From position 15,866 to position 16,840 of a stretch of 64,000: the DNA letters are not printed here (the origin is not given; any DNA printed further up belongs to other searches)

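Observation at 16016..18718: Second copies of pyrD and pyrE fused into an operon with an SbnA-like enzyme suggest a repurposed pyrimidine-like ring-forming module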

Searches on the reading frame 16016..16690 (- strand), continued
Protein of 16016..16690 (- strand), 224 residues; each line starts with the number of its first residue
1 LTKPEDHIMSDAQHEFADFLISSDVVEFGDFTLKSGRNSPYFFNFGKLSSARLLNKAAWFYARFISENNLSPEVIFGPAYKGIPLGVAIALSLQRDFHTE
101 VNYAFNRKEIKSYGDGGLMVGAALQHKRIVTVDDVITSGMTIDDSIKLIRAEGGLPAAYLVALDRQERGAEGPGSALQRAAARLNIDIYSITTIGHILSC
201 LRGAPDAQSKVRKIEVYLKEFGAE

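Call 71: list_cluster_members(proteins=[P0001, P0121, P0241])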
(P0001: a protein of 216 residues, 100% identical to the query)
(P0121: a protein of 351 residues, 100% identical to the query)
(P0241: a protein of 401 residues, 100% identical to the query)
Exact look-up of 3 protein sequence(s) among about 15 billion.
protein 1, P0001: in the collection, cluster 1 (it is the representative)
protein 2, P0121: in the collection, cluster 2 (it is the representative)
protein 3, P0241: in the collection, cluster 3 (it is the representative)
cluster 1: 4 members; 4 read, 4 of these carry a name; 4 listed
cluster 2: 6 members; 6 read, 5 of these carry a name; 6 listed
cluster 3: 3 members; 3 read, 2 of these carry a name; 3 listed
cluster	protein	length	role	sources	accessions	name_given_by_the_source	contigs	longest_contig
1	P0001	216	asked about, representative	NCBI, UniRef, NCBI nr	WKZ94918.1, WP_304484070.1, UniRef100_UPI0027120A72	orotate phosphoribosyltransferase (plasmid) [Chimaeribacter arupi] | orotate phosphoribosyltransferase n=1 Tax=Chimaeribacter arupi TaxID=2060066 ... | orotate phosphoribosyltransferase [Chimaeribacter arupi]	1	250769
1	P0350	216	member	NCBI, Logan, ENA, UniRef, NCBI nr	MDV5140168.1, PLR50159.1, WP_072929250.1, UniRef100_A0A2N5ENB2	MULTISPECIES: orotate phosphoribosyltransferase [Yersiniaceae] | Orotate phosphoribosyltransferase n=2 Tax=Chimaeribacter arupi TaxID=2060066 ...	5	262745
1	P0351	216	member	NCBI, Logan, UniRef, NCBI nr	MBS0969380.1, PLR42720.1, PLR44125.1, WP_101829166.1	orotate phosphoribosyltransferase [Chimaeribacter arupi] | Orotate phosphoribosyltransferase n=1 Tax=Nissabacter archeti TaxID=1917880 ... | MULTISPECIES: orotate phosphoribosyltransferase [Yersiniaceae]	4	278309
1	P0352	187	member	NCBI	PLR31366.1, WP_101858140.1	orotate phosphoribosyltransferase, partial [Chimaeribacter arupi]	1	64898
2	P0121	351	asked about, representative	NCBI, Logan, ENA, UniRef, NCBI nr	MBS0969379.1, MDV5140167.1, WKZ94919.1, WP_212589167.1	quinone-dependent dihydroorotate dehydrogenase (plasmid) [Chimaeribacter arupi] | Dihydroorotate dehydrogenase (quinone) n=2 Tax=Yersiniaceae TaxID=1903411 ... | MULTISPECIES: quinone-dependent dihydroorotate dehydrogenase [Yersiniaceae]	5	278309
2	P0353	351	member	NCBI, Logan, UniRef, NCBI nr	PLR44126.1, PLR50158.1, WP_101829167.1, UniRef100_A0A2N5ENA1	quinone-dependent dihydroorotate dehydrogenase [Chimaeribacter arupi] | Dihydroorotate dehydrogenase (quinone) n=1 Tax=Chimaeribacter arupi TaxID=2060066 ...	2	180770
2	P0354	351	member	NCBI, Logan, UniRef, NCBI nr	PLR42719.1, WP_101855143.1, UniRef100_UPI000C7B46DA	dihydroorotate dehydrogenase (quinone) [Chimaeribacter arupi] | quinone-dependent dihydroorotate dehydrogenase n=1 Tax=Chimaeribacter arupi TaxID=2060066 ... | quinone-dependent dihydroorotate dehydrogenase [Chimaeribacter arupi]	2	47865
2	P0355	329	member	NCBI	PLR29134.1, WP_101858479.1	quinone-dependent dihydroorotate dehydrogenase, partial [Chimaeribacter arupi]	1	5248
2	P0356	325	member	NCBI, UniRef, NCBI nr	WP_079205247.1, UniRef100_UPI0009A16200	quinone-dependent dihydroorotate dehydrogenase [Nissabacter archeti] | quinone-dependent dihydroorotate dehydrogenase n=1 Tax=Nissabacter archeti TaxID=1917880 ...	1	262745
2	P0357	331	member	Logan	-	-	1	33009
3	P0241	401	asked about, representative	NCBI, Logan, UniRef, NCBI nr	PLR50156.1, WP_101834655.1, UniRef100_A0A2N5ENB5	M24 family metallopeptidase [Chimaeribacter arupi] | Aminopeptidase P family protein n=1 Tax=Chimaeribacter arupi TaxID=2060066 ... | Xaa-Pro peptidase family protein [Chimaeribacter arupi]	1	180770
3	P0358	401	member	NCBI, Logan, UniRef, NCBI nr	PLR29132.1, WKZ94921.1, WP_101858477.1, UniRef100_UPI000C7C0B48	Xaa-Pro peptidase family protein (plasmid) [Chimaeribacter arupi] | M24 family metallopeptidase n=1 Tax=Chimaeribacter arupi TaxID=2060066 RepID=UPI000C7C0B48 | Xaa-Pro peptidase family protein [Chimaeribacter arupi]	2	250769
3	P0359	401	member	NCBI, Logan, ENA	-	-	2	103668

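Call 74: search_solved_structures(query=window:16016-16669:-, max_evalue=1e-12, show_alignments=5)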
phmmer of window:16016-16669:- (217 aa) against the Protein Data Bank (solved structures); distinct sequences matched with E-value up to 1e-12: 11.
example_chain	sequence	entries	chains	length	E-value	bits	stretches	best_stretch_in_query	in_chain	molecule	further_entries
1oro_A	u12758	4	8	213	1.2e-49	172.3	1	4-215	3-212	OROTATE PHOSPHORIBOSYLTRANSFERASE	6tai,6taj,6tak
1lh0_A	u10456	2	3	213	5.8e-49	170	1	4-215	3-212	OMP synthase | OROTATE PHOSPHORIBOSYLTRANSFERASE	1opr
1sto_A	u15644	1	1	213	4.1e-48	167.2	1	4-215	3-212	OROTATE PHOSPHORIBOSYLTRANSFERASE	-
2pry_A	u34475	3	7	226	4.3e-47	163.9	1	2-216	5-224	Orotate phosphoribosyltransferase 1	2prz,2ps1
4wml_A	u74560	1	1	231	4.6e-47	163.8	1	2-216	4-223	Orotate phosphoribosyltransferase 1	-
4wn3_A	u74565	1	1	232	4.6e-47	163.8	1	2-216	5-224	Orotate phosphoribosyltransferase 1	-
3n2l_A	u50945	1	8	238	3.1e-44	154.5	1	2-215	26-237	Orotate phosphoribosyltransferase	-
3mjd_A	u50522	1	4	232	9.7e-41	143.1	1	8-215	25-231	Orotate phosphoribosyltransferase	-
4fym_A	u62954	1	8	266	1.7e-15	60.7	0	13-115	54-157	Orotate phosphoribosyltransferase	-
2wns_A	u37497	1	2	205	1.1e-14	58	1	18-195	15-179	OROTATE PHOSPHORIBOSYLTRANSFERASE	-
3qw4_B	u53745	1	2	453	6.3e-13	52.3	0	5-164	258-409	UMP synthase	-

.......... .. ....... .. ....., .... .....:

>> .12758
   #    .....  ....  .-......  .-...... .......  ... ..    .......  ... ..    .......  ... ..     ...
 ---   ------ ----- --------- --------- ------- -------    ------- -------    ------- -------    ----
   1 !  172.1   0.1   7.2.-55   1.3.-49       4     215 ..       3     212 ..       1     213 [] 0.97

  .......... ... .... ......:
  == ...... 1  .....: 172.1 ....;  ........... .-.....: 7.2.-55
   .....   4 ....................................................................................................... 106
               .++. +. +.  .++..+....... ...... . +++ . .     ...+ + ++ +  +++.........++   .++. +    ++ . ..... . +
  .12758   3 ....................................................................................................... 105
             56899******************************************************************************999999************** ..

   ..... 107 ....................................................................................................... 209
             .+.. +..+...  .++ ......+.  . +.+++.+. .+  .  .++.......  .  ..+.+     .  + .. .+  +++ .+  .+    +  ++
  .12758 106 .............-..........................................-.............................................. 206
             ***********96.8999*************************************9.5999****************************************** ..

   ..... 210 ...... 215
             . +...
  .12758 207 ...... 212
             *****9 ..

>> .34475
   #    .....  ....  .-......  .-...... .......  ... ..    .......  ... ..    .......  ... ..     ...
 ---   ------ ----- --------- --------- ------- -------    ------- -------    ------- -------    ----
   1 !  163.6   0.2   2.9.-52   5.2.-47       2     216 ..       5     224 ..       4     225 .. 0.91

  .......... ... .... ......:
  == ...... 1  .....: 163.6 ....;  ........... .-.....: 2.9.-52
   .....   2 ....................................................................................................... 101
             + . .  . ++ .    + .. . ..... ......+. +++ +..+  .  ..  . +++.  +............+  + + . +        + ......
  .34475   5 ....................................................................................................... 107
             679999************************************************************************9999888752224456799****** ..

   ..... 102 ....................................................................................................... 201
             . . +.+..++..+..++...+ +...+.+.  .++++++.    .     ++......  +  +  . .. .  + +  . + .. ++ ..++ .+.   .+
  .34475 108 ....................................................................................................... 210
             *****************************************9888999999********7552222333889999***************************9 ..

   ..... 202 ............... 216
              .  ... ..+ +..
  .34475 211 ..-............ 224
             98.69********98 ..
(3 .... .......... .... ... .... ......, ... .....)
